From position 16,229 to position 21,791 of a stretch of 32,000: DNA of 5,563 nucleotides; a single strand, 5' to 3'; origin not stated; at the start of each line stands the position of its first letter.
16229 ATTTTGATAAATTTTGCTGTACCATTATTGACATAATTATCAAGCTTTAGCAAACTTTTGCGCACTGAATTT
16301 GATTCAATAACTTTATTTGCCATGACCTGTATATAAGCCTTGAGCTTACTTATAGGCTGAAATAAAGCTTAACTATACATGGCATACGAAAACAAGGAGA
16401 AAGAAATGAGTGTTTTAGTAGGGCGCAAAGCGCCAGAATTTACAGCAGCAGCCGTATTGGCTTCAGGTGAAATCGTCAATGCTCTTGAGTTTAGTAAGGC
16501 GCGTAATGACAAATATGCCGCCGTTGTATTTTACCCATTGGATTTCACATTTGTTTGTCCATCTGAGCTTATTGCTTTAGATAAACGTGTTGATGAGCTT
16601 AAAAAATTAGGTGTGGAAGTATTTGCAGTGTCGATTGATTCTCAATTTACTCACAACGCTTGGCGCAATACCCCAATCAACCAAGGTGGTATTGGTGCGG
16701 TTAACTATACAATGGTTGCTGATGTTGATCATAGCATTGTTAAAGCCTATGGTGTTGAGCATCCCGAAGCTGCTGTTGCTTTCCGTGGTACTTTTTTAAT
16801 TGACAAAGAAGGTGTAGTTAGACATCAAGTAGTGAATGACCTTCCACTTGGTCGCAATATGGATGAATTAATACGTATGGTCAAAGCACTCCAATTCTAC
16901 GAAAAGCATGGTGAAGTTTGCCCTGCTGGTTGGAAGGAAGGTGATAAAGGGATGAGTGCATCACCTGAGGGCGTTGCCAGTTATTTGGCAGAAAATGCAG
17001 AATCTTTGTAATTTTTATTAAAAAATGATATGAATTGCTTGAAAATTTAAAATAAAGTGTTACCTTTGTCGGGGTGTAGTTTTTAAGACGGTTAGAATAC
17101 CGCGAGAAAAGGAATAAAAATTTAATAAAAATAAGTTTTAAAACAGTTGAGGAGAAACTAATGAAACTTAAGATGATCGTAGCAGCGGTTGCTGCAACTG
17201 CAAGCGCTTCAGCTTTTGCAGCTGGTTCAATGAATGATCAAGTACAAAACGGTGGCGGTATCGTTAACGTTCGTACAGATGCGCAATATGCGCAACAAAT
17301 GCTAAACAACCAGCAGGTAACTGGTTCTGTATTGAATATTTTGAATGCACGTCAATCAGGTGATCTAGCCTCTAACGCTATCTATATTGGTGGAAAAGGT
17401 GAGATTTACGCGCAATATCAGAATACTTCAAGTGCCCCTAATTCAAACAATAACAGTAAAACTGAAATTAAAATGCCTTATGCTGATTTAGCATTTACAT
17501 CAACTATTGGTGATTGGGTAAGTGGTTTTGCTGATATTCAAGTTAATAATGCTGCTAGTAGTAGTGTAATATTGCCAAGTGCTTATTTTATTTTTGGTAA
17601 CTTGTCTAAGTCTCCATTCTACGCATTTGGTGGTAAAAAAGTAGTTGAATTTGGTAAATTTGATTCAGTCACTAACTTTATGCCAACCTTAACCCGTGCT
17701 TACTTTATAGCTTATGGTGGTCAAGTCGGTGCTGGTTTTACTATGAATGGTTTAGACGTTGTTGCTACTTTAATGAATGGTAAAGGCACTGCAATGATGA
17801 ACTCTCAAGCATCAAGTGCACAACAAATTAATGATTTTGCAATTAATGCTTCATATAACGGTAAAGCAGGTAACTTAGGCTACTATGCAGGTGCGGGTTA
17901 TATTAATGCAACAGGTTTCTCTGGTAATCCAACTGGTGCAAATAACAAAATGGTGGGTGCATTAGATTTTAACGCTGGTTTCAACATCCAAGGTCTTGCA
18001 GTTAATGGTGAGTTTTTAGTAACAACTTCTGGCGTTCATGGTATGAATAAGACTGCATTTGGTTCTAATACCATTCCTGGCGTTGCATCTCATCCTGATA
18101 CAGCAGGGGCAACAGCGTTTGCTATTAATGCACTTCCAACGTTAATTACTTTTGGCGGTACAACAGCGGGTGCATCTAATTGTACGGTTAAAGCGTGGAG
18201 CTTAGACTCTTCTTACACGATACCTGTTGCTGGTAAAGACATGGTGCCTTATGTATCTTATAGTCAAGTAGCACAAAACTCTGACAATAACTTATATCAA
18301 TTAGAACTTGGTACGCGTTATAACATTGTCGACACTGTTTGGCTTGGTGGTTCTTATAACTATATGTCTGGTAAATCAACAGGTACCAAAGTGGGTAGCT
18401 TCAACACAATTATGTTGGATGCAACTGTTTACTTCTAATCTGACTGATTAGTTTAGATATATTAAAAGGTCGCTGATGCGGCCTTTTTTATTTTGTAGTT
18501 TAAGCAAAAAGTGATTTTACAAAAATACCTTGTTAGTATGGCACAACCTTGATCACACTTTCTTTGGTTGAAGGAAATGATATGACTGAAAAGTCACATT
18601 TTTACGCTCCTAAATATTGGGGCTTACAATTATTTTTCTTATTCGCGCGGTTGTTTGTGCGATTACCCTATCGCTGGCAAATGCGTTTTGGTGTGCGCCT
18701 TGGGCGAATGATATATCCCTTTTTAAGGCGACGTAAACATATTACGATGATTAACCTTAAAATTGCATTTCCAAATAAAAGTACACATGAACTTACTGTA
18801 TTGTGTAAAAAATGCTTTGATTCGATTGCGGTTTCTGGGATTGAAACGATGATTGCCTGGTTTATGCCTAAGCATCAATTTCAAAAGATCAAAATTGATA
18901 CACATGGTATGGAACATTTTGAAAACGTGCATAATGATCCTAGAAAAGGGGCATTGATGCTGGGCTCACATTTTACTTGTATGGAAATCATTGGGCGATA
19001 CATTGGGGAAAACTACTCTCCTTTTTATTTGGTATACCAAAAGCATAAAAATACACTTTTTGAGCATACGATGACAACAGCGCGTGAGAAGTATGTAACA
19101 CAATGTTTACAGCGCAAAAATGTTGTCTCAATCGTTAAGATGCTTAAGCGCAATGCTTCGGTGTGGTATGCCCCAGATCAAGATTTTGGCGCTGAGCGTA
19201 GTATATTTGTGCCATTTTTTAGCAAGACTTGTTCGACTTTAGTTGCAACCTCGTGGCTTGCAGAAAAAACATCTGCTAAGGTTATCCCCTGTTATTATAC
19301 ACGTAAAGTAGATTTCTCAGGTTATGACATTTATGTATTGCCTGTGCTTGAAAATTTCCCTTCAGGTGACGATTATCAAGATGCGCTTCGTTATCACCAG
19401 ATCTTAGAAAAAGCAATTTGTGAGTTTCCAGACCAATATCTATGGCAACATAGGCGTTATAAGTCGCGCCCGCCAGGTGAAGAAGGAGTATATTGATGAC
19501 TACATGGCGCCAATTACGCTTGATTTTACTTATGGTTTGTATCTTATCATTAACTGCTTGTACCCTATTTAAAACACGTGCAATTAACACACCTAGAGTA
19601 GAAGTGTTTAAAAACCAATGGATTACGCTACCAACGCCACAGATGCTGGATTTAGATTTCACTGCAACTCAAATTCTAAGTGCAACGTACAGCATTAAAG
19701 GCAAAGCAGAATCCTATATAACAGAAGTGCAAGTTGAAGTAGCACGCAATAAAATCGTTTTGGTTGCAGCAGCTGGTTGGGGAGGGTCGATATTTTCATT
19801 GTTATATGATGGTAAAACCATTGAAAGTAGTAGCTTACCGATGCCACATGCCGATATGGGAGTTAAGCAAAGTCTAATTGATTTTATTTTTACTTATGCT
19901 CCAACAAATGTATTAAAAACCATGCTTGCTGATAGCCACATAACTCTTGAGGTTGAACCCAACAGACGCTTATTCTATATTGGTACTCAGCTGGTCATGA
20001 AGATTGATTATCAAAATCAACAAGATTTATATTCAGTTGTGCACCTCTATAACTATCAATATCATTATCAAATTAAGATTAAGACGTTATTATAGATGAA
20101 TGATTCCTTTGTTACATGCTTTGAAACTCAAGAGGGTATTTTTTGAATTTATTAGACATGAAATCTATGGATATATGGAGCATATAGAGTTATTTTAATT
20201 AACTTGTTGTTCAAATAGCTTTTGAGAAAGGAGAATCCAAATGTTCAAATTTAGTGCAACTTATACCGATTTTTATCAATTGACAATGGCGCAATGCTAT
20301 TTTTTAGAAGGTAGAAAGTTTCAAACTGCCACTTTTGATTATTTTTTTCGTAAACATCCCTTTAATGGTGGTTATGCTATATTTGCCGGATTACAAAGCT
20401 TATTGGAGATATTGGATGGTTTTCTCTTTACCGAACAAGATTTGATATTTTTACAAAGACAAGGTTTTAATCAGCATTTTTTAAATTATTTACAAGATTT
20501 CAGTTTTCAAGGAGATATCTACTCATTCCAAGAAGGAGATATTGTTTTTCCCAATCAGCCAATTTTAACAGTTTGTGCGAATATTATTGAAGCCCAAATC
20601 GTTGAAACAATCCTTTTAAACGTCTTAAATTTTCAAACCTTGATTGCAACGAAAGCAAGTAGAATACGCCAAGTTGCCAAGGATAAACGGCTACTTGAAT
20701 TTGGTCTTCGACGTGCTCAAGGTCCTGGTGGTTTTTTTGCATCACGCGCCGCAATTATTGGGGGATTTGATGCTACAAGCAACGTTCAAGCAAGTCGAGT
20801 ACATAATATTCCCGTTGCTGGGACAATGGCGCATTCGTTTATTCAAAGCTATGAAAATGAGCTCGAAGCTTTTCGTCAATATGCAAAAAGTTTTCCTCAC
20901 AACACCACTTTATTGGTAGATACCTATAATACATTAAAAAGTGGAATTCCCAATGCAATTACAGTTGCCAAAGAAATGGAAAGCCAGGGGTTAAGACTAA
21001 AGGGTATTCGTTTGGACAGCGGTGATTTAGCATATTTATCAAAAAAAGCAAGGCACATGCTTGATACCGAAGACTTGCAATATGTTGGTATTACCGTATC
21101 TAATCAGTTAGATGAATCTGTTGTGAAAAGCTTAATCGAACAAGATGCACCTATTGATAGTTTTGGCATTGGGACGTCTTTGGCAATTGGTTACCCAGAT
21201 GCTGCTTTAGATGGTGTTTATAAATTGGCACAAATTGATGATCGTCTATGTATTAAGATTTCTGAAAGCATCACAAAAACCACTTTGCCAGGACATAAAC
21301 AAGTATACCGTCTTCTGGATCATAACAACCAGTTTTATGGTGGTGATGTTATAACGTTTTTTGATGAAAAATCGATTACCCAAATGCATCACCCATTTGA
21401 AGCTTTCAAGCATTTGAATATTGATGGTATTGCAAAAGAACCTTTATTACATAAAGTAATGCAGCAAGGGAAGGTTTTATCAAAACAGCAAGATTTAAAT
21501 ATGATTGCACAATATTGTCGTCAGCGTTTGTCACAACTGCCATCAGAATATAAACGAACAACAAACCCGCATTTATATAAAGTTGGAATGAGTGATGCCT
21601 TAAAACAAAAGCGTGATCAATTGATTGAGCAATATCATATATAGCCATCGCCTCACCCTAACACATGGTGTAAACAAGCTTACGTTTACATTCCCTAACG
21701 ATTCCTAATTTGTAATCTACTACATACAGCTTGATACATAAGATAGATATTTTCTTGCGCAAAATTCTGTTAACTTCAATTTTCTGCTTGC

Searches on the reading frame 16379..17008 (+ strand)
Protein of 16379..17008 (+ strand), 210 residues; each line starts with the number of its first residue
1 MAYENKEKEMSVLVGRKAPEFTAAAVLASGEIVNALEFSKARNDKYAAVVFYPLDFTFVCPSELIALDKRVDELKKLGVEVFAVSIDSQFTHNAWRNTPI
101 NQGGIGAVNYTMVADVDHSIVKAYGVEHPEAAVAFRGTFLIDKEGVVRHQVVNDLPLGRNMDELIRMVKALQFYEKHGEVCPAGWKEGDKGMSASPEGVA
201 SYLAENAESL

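Call 16: search_protein_families(library=pfam, proteins=[window:16379-17008:+], max_evalue=0.001)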
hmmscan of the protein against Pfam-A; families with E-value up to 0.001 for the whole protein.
window:16379-17008:+ (210 aa): 3 families
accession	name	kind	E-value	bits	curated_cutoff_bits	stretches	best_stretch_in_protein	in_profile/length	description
PF00578.27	AhpC-TSA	-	1.1e-32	113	26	1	14-149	1-123/124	AhpC/TSA family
PF08534.16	Redoxin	-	2e-16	60.5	26.6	1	14-156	2-137/148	Redoxin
PF10417.14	1-cysPrx_C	-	1.1e-13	51.3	21.1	1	170-203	1-39/41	C-terminal domain of 1-Cys peroxiredoxin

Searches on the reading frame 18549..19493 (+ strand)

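Call 16: search_protein_families(library=pfam, proteins=[window:18549-19493:+], max_evalue=0.001)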
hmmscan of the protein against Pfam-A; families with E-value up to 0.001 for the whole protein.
window:18549-19493:+ (315 aa): 1 family
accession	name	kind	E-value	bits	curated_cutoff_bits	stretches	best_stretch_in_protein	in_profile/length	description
PF03279.18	Lip_A_acyltrans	-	1.6e-63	215.1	22.3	1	14-305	4-294/295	Bacterial lipid A biosynthesis acyltransferase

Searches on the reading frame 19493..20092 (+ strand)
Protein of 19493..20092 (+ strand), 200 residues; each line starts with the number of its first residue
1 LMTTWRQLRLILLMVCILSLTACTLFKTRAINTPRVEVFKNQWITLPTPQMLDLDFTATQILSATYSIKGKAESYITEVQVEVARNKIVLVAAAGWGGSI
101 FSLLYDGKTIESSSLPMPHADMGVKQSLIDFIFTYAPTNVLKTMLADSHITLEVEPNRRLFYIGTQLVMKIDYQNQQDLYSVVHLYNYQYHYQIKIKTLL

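Call 16: search_protein_families(library=pfam, proteins=[window:19493-20092:+], max_evalue=0.001)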
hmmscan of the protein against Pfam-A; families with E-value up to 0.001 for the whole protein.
window:19493-20092:+ (200 aa): 1 family
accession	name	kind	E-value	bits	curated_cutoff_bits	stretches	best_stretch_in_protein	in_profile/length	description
PF11659.14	DUF3261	-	1.4e-18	67.5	22.3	1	65-199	9-136/137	Protein of unknown function (DUF3261)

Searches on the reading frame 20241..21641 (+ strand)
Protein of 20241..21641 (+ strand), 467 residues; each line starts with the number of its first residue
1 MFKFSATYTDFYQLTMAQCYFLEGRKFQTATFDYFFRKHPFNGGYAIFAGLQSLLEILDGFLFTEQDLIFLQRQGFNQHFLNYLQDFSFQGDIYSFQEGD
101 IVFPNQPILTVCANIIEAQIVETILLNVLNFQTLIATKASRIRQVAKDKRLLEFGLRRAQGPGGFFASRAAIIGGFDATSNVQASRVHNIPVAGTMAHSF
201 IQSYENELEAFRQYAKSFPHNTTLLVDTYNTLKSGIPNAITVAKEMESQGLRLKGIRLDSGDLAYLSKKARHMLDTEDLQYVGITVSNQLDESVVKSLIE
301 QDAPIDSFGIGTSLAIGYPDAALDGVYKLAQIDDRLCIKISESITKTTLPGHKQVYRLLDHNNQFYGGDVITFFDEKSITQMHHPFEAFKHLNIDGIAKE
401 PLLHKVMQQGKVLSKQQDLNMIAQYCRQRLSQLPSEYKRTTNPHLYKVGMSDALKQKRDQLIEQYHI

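Call 16: search_protein_families(library=pfam, proteins=[window:20241-21641:+], max_evalue=0.001)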
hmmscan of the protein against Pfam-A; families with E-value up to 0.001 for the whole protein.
window:20241-21641:+ (467 aa): 4 families
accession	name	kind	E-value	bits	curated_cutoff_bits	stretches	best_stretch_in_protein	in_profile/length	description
PF17767.7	NAPRTase_N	-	1.2e-36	126.2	32.6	1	9-130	3-125/125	Nicotinate phosphoribosyltransferase (NAPRTase) N-terminal domain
PF17956.6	NAPRTase_C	-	2.6e-27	96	23.3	1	353-456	2-109/111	Nicotinate phosphoribosyltransferase C-terminal domain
PF04095.22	NAPRTase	-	2.6e-09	37.6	20.8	1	153-349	5-222/239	Nicotinate phosphoribosyltransferase (NAPRTase) family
PF02749.22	QRPTase_N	-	0.00011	22.7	27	0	92-130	42-79/82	Quinolinate phosphoribosyl transferase, N-terminal domain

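Call 35: find_related_loci(query=window:20241-21641:+, collection=genome_contigs, flank=10000)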
Query window:20241-21641:+ (467 aa) in genome_contigs; peptide patterns used: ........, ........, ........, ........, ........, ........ (x = any residue, [..] = any of these).
600 stretches matched a pattern (row limit reached: there are more); 584 encode a relative of the query (tblastn E <= 1e-3); the best 80 are kept; 80 distinct loci.
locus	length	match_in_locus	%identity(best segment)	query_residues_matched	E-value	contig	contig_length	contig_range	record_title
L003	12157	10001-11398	63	1-466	0e+0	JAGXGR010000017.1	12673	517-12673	MAG: Legionella sp. isolate LH_M43 k141_272779, whole genome shotgun sequence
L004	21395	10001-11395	63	1-465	0e+0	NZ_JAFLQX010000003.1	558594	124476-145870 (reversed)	Salegentibacter sp. BDJ18 NODE_1, whole genome shotgun sequence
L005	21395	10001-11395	62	1-465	0e+0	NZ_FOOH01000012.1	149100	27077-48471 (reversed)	Salegentibacter agarivorans strain DSM 23515, whole genome shotgun sequence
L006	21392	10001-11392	61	1-465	0e+0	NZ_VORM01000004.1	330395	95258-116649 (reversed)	Subsaximicrobium wynnwilliamsii strain G#7(T) NODE_4_length_330395_cov_147.888, whole genome shotgun sequence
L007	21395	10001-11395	62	1-465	0e+0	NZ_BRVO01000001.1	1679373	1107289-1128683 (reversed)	Neptunitalea sp. Y10 sequence01, whole genome shotgun sequence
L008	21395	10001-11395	60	1-465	0e+0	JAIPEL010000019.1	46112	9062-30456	MAG: Desulfobacterales bacterium isolate Tobar15.5-16.5m-G19 Tobar15-5-16-5m-C388, whole genome shotgun sequence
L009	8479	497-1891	61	1-465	0e+0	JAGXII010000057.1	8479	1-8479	MAG: Christiangramia sp. isolate LH_M82 k141_354871, whole genome shotgun sequence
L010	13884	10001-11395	60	1-465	0e+0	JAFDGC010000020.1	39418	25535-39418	MAG: Deltaproteobacteria bacterium isolate Meg22_1012_Bin_147 Meg22_1012_Bin_147_scaffold_2917, whole genome shotgun seq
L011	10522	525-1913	61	1-463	0e+0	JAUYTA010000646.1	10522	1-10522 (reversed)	MAG: Bacteroidota bacterium isolate C8_concoct.bin.46 C8_k141_141496, whole genome shotgun sequence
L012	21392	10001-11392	60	1-465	0e+0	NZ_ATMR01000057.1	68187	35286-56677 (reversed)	Winogradskyella psychrotolerans RS-3 Winogradskyella_psychrotolerans_contig_28, whole genome shotgun sequence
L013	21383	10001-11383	60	5-466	0e+0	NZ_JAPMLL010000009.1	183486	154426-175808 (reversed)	Xanthomarina sp. F1114 scaffold_9_length_183487, whole genome shotgun sequence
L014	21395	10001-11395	61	1-465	0e+0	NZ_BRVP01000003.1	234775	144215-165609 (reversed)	Neptunitalea chrysea strain NBRC 110019 sequence03, whole genome shotgun sequence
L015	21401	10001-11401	59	1-467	0e+0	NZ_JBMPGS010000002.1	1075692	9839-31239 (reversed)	Salinimicrobium sp. GXAS 041 Scaffold2, whole genome shotgun sequence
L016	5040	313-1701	59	1-464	0e+0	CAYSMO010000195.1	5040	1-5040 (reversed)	MAG TPA_asm: uncultured Bacteroidaceae bacterium isolate SRP141376_co3_28 genome assembly, contig: NODE_42309_length_504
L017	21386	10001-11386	60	5-467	0e+0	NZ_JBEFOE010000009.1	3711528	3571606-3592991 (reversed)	Polaribacter sp. Asnod1-A03 12874S00009.1, whole genome shotgun sequence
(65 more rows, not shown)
